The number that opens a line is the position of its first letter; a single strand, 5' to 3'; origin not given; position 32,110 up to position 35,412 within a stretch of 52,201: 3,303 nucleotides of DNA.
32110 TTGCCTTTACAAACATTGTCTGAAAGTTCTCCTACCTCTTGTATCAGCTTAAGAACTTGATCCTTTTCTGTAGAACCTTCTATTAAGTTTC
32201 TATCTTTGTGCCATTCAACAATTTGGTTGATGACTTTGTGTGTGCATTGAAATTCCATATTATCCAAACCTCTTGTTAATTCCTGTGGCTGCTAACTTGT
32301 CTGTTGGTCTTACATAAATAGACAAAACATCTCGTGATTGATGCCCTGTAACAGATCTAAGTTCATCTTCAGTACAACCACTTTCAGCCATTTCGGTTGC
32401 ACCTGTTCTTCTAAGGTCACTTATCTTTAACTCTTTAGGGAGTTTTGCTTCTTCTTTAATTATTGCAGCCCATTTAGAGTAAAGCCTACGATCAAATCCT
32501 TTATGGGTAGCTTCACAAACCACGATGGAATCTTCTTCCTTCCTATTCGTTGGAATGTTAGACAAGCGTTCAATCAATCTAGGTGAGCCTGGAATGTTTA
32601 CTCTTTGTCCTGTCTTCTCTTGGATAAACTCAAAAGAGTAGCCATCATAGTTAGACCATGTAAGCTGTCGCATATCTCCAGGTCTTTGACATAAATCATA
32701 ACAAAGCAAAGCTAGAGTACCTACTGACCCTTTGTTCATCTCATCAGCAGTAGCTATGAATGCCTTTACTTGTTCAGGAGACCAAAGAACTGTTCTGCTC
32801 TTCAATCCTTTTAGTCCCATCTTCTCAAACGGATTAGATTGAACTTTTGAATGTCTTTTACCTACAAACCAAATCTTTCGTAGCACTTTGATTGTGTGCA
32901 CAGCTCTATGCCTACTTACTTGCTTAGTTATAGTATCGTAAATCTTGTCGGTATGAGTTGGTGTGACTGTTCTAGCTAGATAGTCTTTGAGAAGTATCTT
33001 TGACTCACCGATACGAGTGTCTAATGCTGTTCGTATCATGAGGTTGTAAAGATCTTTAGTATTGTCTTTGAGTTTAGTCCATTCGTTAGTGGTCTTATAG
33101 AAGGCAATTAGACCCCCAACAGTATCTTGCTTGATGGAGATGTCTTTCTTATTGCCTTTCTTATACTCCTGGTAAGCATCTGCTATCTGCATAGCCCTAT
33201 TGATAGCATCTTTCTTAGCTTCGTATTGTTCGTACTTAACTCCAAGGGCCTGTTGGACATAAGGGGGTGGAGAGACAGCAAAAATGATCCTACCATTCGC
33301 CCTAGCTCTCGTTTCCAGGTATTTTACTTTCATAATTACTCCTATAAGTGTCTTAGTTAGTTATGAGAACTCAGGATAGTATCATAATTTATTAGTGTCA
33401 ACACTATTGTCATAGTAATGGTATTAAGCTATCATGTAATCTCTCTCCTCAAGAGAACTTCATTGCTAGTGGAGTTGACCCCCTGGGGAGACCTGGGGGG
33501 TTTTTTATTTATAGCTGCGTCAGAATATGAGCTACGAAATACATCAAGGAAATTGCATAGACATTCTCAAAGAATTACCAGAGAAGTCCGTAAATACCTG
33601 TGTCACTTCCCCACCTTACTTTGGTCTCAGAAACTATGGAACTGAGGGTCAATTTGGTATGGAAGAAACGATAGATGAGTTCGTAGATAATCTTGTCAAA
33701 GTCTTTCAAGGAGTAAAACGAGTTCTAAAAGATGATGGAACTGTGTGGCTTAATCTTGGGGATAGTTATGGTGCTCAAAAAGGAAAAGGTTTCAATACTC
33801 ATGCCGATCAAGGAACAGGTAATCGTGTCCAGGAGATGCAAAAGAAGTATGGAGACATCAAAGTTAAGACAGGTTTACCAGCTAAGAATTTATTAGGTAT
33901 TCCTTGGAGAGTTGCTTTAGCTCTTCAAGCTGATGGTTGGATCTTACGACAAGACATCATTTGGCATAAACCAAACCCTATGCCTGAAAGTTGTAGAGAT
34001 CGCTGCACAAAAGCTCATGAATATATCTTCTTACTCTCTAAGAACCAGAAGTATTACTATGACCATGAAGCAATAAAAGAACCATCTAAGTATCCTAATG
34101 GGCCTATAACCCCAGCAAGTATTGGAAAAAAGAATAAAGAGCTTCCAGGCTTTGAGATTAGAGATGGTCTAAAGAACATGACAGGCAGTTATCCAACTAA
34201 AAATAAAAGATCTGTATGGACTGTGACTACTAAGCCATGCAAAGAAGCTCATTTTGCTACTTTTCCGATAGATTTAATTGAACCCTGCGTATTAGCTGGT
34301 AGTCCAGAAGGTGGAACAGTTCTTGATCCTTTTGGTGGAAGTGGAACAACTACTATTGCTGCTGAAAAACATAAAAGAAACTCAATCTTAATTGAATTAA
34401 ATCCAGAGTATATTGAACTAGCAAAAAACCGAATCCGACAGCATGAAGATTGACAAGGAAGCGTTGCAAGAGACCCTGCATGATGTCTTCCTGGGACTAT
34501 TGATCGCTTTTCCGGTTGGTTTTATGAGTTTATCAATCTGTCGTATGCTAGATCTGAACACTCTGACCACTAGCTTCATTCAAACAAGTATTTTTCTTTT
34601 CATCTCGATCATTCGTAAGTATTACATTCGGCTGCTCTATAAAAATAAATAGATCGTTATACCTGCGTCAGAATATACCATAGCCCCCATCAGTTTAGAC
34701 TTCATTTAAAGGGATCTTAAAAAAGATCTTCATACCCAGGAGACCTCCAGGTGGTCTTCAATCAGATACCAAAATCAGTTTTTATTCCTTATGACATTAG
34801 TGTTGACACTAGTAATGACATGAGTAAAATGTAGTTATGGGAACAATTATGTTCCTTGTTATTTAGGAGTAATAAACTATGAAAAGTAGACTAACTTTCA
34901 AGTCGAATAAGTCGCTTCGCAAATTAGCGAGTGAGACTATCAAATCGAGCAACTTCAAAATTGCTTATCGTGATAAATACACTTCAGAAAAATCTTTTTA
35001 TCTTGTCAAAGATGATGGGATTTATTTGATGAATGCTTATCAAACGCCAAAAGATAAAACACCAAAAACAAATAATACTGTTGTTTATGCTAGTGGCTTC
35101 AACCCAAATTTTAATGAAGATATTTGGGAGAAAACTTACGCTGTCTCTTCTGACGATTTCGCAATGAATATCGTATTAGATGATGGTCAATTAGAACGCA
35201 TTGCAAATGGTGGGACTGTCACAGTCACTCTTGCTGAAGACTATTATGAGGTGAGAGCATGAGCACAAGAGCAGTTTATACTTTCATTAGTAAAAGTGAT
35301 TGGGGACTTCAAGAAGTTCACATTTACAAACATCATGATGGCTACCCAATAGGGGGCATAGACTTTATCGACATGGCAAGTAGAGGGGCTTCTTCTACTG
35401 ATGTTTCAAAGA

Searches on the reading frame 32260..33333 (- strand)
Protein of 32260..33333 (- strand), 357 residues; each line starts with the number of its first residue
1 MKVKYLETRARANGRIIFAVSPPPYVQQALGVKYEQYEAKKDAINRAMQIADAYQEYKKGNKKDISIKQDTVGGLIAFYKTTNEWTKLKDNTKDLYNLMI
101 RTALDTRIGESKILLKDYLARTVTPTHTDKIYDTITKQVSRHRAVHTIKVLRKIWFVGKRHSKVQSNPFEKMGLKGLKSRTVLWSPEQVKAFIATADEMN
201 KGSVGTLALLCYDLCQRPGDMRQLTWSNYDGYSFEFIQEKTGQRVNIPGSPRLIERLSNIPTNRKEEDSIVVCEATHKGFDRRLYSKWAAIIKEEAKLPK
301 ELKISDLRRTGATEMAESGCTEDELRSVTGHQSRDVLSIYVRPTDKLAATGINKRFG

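Call 9: search_protein_families(library=pfam, proteins=[window:32260-33333:-], max_evalue=0.01)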
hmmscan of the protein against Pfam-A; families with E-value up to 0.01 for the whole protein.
window:32260-33333:- (357 aa): 1 family
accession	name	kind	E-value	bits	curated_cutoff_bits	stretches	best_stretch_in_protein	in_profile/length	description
PF00589.27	Phage_integrase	-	3.3e-13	50.2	27.1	1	186-345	5-170/172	Phage integrase family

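Call 13: find_related_loci(query=window:32260-33333:-, collection=viral_contigs, flank=6000)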
Query window:32260-33333:- (357 aa) in viral_contigs; peptide patterns used: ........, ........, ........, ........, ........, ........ (x = any residue, [..] = any of these).
24 stretches matched a pattern; 20 encode a relative of the query (tblastn E <= 1e-3); 20 distinct loci.
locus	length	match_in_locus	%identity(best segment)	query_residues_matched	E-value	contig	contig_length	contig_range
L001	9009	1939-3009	78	1-357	0e+0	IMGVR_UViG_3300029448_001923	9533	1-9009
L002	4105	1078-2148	78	1-357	0e+0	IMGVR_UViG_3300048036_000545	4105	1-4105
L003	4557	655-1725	77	1-357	0e+0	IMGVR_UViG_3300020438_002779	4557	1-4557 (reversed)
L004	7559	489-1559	79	1-357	0e+0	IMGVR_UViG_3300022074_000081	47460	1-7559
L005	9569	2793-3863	76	1-357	0e+0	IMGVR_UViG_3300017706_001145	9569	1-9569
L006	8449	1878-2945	56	1-356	3e-134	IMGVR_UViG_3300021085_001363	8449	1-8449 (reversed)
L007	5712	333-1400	57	1-356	5e-135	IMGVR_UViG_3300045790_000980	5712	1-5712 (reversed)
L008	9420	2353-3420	56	1-356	3e-134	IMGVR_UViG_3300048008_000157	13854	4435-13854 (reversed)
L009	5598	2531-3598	56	1-356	7e-135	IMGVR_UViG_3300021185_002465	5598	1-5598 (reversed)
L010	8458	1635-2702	57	1-356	8e-134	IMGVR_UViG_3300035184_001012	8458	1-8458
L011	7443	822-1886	53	2-357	1e-123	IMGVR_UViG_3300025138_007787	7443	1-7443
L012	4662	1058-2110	52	4-357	3e-120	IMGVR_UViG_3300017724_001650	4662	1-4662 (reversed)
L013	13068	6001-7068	49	2-357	4e-111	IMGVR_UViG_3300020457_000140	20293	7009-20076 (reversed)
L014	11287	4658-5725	49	4-357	2e-110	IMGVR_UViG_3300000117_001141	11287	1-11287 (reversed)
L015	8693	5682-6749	49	4-357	2e-110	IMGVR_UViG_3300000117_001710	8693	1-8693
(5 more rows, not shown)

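Call 21: search_dna_similar(query=window:32260-33333:-, collection=phages, mode=protein, max_rows=15)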
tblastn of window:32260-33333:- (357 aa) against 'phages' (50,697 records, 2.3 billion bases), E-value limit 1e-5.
Records with a match: 26; places in all: 26; records where one place covers at least 80% of the query: 14.
Best place of each record, by identity: <60% 26.
By first word of the organism name: Roseobacter 9; Rhizobium 4; Paracoccus 2; Puniceispirillum 2; Brucella 2; Komagataeibacter 2; Caudoviricetes 1; Synechococcus 1; EBPR 1; Pseudanabaena 1; and 1 more.
By host as written in the record: Rhodobacteraceae bacterium FZCC0040 4; - 3; Rhodobacteraceae bacterium FZCC0023 2; Candidatus Puniceispirillum marinum IMCC1322 2; Brucella inopinata strain BO1 2; Rhodobacteraceae bacterium FZCC0089 1; Rhodobacteraceae bacterium FZCC0042 1; Paracoccus sulfuroxidans JCM 14013 1; and 10 more.
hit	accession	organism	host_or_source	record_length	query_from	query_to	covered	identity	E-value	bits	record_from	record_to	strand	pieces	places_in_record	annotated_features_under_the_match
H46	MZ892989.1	Roseobacter phage CRP-235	Rhodobacteraceae bacterium FZCC0040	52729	2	357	100%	59.0%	2e-134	428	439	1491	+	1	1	integrase | hypothetical protein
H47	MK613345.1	Roseobacter phage CRP-3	Rhodobacteraceae bacterium FZCC0040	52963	2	357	100%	46.6%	7e-103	337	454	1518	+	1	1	integrase | hypothetical protein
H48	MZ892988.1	Roseobacter phage CRP-212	Rhodobacteraceae bacterium FZCC0040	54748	4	356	99%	45.7%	2e-94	313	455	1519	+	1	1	integrase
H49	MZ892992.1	Roseobacter phage CRP-738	Rhodobacteraceae bacterium FZCC0089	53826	1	341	96%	31.9%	2e-49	183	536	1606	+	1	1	integrase | hypothetical protein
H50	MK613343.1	Roseobacter phage CRP-1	Rhodobacteraceae bacterium FZCC0023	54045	4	355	99%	26.8%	8e-21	100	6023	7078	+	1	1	integrase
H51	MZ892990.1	Roseobacter phage CRP-345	Rhodobacteraceae bacterium FZCC0042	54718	4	355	99%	26.5%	9e-27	117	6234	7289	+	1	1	integrase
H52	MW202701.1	Caudoviricetes sp.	Manatee Spring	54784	5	355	98%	25.8%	2e-19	96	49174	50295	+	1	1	integrase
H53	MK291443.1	Paracoccus phage vB_PsuS_Psul1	Paracoccus sulfuroxidans JCM 14013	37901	52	354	85%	29.5%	6e-17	88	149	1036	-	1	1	integrase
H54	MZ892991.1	Roseobacter phage CRP-603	Rhodobacteraceae bacterium FZCC0012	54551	64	355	82%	29.0%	4e-22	103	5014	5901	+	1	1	integrase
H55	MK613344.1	Roseobacter phage CRP-2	Rhodobacteraceae bacterium FZCC0023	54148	71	357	80%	28.5%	5e-22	103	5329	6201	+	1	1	integrase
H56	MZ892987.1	Roseobacter phage CRP-207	Rhodobacteraceae bacterium FZCC0040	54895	58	355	83%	27.2%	5e-22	103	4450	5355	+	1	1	integrase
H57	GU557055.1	Puniceispirillum phage HMO-2011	Candidatus Puniceispirillum marinum ...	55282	71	355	80%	28.0%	1e-23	107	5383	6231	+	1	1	phage integrase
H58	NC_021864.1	Puniceispirillum phage HMO-2011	Candidatus Puniceispirillum marinum ...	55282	71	355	80%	28.0%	1e-23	107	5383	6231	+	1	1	phage integrase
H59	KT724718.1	Brucella phage BiPBO1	Brucella inopinata strain BO1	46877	57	354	83%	26.2%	2e-11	72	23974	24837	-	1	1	integrase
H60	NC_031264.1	Brucella phage BiPBO1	Brucella inopinata strain BO1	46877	57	354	83%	26.2%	2e-11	72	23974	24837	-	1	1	tyrosine-type recombinase/integrase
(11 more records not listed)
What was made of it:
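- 32260..33333 (-): Tyrosine integrase gene. calls 9, 13, 21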

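Call 34: find_related_loci(query=window:32260-33333:-, collection=metagenome_contigs, flank=4000)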
Query window:32260-33333:- (357 aa) in metagenome_contigs; peptide patterns used: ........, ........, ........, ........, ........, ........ (x = any residue, [..] = any of these).
284 stretches matched a pattern; 43 encode a relative of the query (tblastn E <= 1e-3); 43 distinct loci.
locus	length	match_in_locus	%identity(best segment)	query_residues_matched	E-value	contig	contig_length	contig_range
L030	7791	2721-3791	78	1-357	0e+0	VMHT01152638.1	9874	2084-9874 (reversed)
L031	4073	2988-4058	78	1-357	0e+0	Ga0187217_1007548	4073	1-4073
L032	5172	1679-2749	80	1-357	0e+0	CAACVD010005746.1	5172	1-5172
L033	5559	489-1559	79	1-357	0e+0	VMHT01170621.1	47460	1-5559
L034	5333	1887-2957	78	1-357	0e+0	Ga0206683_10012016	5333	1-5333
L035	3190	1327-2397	78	1-357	0e+0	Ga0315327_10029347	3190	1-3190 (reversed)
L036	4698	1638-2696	77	5-357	0e+0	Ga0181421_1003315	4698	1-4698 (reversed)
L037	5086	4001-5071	77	1-357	0e+0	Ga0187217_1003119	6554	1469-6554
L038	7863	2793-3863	76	1-357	0e+0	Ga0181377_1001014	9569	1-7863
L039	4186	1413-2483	66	1-357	2e-169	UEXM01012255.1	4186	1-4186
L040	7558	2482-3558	58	1-357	7e-138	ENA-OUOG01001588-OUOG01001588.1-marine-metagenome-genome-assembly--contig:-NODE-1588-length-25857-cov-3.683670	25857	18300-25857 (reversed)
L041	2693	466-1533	57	1-356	1e-142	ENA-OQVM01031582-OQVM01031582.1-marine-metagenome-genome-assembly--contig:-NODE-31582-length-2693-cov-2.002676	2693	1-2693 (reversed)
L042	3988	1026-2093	56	1-356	1e-137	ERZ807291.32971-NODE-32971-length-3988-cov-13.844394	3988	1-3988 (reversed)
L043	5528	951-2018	57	1-356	2e-135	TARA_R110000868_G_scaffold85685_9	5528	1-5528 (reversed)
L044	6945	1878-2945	56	1-356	3e-134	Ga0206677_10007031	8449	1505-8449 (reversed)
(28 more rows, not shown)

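Call 35: find_related_loci(query=window:32260-33333:-, collection=genome_contigs, flank=6000)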
Query window:32260-33333:- (357 aa) in genome_contigs; peptide patterns used: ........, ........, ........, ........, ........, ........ (x = any residue, [..] = any of these).
78 stretches matched a pattern, but none encodes a relative of the query by tblastn (E <= 1e-3).
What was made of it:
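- Tried and rejected: Nothing was found (call 35).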

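Call 81: search_protein_families(library=ncbifam, proteins=[window:32260-33333:-], max_evalue=0.001)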
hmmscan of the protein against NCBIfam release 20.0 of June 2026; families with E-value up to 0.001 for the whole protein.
window:32260-33333:- (357 aa): 1 family
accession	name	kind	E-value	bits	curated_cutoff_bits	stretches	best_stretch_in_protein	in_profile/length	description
NF040815.2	recomb_XerA_Arch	equivalog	7.8e-05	22.4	220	1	144-342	61-253/263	site-specific tyrosine recombinase/integron integrase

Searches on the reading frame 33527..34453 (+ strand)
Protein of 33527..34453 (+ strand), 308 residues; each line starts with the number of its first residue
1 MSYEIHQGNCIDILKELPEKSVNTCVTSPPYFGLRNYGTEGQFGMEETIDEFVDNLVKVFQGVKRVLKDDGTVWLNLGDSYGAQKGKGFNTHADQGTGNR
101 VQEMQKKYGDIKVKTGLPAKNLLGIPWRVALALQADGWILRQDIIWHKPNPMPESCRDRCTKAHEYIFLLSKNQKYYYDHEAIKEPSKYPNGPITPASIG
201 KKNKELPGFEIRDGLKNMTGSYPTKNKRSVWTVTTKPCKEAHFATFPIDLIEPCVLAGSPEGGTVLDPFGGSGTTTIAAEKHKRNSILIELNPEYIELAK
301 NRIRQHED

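Call 9: search_protein_families(library=pfam, proteins=[window:33527-34453:+], max_evalue=0.01)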
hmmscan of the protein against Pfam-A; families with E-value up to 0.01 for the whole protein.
window:33527-34453:+ (308 aa): 4 families
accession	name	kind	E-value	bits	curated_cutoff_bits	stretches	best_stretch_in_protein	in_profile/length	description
PF01555.25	N6_N4_Mtase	-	1.2e-51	176.2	26.7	1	22-300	1-220/221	DNA methylase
PF13847.12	Methyltransf_31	-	0.00031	20.9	27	0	262-306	4-51/145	Methyltransferase domain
PF09445.16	Methyltransf_15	-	0.00093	19.2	22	0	264-302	3-41/165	RNA cap guanine-N2 methyltransferase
PF01170.24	UPF0020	-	0.0016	18.6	22.3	0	256-297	23-64/197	RMKL-like, methyltransferase domain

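Call 80: search_solved_structures(query=window:33527-34453:+, max_evalue=0.00001)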
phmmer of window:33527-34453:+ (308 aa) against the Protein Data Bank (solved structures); distinct sequences matched with E-value up to 0.00001: 12.
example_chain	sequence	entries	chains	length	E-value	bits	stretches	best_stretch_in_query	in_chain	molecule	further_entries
2zie_A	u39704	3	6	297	8.1e-23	84.2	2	228-304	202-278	Putative modification methylase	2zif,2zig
6pbd_A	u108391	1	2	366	3.9e-19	72.1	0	127-185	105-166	Modification methylase CcrMI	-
9c3u_A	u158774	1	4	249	5.1e-16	61.9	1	142-303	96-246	Methyltransferase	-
8urk_A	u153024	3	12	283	8.2e-16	61.2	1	142-304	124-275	Methyltransferase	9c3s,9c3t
1g60_A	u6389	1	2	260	1.6e-15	60.3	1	133-301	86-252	Adenine-specific Methyltransferase MboIIA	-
8s9m_A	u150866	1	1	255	3.1e-13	52.7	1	227-303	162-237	DNA cytosine-N4 methyltransferase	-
8s9n_A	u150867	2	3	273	4e-13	52.4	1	227-303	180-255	DNA cytosine-N4 methyltransferase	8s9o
1boo_A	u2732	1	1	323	1.1e-12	50.9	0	239-300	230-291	PROTEIN (N-4 CYTOSINE-SPECIFIC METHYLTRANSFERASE PVU II)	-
1eg2_A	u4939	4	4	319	1.6e-11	47.2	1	136-300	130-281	MODIFICATION METHYLASE RSRI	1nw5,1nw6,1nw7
1nw8_A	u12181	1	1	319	1.8e-11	47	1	136-300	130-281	MODIFICATION METHYLASE RSRI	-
5hek_A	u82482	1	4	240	2.7e-09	39.8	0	247-304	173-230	Adenine specific DNA methyltransferase (DpnA)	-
5hfj_A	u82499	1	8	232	2.9e-09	39.7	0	247-304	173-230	Adenine specific DNA methyltransferase (DpnA)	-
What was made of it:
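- On Beta-class amino DNA methyltransferase (PF01555): PDB relatives include 2zie, CcrM, MboIIA and PvuII (call 80).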

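Call 81: search_protein_families(library=ncbifam, proteins=[window:33527-34453:+], max_evalue=0.001)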
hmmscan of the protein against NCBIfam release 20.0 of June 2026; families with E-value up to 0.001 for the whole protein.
window:33527-34453:+ (308 aa): 3 families
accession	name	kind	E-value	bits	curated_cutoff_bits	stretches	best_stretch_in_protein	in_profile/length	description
NF050803.1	DnaMtaseCcrMCaul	equivalog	1e-28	100.3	830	3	239-306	183-250/350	adenine-specific DNA-methyltransferase CcrM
NF008572.0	PRK11524.1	equivalog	4.6e-19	68.6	292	2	240-306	193-259/294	adenine-specific DNA-methyltransferase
NF010253.0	PRK13699.1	subfamily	6.8e-13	48.8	244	2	240-304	142-206/226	DNA methyltransferase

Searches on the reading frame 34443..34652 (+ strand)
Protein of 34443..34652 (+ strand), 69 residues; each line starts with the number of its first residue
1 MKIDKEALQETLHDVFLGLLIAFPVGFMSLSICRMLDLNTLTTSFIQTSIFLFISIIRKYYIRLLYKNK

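Call 9: search_protein_families(library=pfam, proteins=[window:34443-34652:+], max_evalue=0.01)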
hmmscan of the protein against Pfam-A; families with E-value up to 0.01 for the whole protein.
window:34443-34652:+ (69 aa): 1 family
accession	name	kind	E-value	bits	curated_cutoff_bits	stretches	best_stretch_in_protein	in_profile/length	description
PF23858.1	DUF7220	-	7.8e-07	29.8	28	1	6-67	6-65/70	Family of unknown function (DUF7220)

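Call 28: search_protein_families(library=phrogs, proteins=[window:34443-34652:+], max_evalue=0.01)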
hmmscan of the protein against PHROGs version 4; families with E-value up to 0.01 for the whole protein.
window:34443-34652:+ (69 aa): 1 family
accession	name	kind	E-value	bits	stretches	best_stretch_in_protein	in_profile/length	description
phrog_4276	-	unknown function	5.5e-08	33.7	1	6-66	71-129/144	-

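Call 81: search_protein_families(library=ncbifam, proteins=[window:34443-34652:+], max_evalue=0.001)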
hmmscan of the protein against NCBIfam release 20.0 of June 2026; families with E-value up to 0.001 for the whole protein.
window:34443-34652:+ (69 aa): 0 families

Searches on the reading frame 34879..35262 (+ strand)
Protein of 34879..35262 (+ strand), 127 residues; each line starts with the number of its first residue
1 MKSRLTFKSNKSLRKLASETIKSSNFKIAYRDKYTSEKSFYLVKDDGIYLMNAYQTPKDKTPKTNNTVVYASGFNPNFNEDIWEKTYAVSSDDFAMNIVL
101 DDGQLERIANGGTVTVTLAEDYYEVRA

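Call 9: search_protein_families(library=pfam, proteins=[window:34879-35262:+], max_evalue=0.01)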
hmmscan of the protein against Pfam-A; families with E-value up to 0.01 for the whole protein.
window:34879-35262:+ (127 aa): 1 family
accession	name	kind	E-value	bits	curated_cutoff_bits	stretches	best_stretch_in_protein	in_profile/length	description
PF11284.13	DUF3085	-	7.4e-09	36.1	25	1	40-110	3-68/88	Protein of unknown function (DUF3085)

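Call 28: search_protein_families(library=phrogs, proteins=[window:34879-35262:+], max_evalue=0.01)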
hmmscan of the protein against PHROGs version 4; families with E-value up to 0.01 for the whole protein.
window:34879-35262:+ (127 aa): 1 family
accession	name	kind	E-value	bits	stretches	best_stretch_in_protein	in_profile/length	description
phrog_18284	-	unknown function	1.2e-06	29.6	1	39-111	22-91/108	-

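Call 50: find_related_loci(query=window:34879-35262:+, collection=viral_contigs, flank=3000)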
Query window:34879-35262:+ (127 aa) in viral_contigs; peptide patterns used: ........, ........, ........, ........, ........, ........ (x = any residue, [..] = any of these).
29 stretches matched a pattern; 27 encode a relative of the query (tblastn E <= 1e-3); 27 distinct loci.
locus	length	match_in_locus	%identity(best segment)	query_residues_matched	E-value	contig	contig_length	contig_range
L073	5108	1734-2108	76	3-127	3e-63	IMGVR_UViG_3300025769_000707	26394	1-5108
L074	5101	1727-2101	76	3-127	3e-63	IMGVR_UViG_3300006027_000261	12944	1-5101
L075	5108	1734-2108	76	3-127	3e-63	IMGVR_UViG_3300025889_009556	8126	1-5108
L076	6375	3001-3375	76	3-127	3e-63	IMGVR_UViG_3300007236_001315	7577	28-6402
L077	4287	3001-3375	76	3-127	3e-63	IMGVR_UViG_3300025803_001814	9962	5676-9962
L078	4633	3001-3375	76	3-127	4e-63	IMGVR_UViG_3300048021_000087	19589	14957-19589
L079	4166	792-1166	75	3-127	6e-63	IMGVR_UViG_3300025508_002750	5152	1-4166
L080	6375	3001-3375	75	3-127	6e-63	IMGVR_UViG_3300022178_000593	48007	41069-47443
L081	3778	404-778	76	3-127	4e-63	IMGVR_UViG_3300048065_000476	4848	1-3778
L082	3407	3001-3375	75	3-127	2e-62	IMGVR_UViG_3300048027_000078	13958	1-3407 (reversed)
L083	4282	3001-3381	72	1-127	3e-60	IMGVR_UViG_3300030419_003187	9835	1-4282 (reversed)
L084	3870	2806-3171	69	4-127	3e-53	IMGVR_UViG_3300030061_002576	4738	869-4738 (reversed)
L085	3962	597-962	66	4-127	1e-51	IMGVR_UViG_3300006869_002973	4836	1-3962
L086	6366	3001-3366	66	4-127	1e-51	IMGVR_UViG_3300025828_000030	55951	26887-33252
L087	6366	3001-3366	65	4-127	6e-51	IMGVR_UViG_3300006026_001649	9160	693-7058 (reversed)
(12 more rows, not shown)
